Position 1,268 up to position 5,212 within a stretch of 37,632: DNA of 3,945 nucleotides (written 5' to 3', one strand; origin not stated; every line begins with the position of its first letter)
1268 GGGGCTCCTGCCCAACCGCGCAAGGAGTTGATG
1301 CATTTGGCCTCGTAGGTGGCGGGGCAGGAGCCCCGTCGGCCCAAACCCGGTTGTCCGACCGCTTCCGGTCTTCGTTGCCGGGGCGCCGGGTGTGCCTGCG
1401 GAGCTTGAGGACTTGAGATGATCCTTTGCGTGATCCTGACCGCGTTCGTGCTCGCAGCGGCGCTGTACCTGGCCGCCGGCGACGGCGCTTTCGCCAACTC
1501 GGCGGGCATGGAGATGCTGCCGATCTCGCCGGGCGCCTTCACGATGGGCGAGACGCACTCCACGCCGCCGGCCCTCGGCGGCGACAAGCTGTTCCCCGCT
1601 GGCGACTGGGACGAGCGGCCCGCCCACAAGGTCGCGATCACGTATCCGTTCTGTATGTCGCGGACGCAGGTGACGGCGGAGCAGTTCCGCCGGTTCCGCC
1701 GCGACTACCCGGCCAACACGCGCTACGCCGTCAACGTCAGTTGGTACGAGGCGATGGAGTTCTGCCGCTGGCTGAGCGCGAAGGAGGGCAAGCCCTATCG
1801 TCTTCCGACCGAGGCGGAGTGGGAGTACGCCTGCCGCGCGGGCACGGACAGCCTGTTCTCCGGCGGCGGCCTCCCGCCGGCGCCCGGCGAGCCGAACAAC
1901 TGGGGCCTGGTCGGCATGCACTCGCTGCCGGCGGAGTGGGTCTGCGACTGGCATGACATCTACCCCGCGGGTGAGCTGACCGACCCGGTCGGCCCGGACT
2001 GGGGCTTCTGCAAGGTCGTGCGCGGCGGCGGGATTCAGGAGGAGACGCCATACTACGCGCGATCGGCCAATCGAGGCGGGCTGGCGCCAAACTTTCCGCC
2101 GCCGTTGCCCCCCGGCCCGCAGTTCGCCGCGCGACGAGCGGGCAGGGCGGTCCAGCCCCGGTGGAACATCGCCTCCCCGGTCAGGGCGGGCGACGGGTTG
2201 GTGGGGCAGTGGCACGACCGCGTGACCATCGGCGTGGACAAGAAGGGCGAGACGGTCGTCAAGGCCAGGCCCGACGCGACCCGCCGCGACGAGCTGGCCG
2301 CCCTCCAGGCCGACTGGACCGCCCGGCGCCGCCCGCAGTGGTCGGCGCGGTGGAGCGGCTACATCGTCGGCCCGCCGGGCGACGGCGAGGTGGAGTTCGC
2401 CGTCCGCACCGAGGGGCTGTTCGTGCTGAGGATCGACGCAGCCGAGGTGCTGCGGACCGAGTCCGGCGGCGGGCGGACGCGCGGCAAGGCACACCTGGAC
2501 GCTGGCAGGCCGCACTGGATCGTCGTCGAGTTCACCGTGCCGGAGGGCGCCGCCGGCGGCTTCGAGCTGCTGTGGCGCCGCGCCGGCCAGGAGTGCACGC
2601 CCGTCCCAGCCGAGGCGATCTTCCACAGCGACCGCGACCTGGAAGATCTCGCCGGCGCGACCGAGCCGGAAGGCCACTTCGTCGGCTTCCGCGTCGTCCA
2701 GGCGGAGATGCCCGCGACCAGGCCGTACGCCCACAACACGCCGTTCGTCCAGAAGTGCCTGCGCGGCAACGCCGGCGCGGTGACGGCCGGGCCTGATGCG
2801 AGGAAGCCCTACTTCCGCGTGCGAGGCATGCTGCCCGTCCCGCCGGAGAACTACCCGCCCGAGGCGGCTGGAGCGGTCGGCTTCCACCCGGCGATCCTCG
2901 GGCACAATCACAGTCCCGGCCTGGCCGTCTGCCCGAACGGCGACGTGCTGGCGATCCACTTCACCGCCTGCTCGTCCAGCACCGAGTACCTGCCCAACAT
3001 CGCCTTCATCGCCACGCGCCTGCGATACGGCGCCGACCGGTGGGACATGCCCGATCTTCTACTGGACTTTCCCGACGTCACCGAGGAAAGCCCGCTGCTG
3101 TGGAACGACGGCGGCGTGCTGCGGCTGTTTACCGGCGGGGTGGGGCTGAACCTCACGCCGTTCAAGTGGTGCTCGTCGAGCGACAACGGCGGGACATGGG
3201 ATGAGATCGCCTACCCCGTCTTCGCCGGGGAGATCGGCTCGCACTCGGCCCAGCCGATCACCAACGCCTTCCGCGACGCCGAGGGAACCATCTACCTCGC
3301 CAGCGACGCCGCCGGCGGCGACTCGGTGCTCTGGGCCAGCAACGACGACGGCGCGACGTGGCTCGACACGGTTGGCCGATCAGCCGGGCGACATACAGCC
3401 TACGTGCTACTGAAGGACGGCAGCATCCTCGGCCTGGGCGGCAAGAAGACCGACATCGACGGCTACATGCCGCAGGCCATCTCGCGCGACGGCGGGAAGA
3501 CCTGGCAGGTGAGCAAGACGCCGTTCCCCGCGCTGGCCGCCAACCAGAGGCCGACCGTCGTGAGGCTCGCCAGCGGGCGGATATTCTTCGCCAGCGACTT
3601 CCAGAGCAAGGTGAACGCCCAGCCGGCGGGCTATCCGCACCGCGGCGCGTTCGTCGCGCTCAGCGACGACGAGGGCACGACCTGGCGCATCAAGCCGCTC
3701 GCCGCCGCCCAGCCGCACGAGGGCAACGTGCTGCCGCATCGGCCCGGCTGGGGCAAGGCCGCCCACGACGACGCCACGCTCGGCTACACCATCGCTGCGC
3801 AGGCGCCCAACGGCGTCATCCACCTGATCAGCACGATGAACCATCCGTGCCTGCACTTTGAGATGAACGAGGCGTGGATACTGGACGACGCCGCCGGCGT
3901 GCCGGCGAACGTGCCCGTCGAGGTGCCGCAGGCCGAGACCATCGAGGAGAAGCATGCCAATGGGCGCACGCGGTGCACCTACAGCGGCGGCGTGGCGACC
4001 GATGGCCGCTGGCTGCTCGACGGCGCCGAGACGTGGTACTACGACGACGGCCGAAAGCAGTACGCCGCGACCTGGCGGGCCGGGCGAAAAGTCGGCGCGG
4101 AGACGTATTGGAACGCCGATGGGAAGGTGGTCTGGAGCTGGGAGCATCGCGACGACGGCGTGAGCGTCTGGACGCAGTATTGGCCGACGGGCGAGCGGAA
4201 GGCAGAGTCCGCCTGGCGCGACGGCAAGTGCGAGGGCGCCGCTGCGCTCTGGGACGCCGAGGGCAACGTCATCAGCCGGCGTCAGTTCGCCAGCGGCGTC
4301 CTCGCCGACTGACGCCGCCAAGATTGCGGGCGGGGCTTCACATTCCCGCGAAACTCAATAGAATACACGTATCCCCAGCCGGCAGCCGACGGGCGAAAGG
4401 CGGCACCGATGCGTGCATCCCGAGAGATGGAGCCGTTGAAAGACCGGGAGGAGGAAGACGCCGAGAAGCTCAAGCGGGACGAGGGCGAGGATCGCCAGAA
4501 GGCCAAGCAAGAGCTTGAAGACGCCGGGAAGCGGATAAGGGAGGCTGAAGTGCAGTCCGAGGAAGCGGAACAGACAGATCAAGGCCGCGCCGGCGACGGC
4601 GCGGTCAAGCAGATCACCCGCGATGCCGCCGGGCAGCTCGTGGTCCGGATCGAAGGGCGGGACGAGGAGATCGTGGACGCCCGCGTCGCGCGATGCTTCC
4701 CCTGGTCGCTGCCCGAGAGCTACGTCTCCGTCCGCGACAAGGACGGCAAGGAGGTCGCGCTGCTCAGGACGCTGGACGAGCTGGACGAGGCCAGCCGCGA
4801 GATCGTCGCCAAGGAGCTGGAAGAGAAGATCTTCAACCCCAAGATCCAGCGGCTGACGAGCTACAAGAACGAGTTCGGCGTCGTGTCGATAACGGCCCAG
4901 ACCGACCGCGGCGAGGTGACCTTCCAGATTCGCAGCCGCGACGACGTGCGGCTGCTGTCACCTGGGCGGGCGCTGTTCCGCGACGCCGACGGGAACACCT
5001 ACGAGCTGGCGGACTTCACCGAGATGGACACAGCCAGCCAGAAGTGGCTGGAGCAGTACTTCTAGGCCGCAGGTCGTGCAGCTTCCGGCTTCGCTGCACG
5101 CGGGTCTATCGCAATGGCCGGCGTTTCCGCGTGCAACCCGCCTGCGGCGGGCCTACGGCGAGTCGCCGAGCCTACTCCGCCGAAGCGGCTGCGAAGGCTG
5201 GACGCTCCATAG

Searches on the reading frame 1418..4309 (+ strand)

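Call 11: search_protein_families(library=pfam, proteins=[window:1418-4309:+], max_evalue=0.01)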
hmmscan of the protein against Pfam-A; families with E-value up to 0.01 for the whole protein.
window:1418-4309:+ (964 aa): 3 families
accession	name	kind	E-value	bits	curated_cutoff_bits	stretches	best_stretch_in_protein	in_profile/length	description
PF03781.23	FGE-sulfatase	-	2.6e-24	86.7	23.3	1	32-145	4-128/255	Sulfatase-modifying factor enzyme 1-like domain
PF13088.12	BNR_2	-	1.2e-10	41.7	31.4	1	516-802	9-276/277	BNR repeat-like domain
PF02012.26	BNR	-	0.0027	17.9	27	0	688-697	2-11/12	BNR/Asp-box repeat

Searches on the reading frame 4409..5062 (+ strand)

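Call 11: search_protein_families(library=pfam, proteins=[window:4409-5062:+], max_evalue=0.01)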
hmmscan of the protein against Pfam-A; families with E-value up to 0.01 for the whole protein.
window:4409-5062:+ (218 aa): 1 family
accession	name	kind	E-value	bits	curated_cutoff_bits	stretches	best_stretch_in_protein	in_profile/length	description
PF08909.16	DUF1854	-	6.1e-36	123.6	26.8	1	92-216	5-129/130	Domain of unknown function (DUF1854)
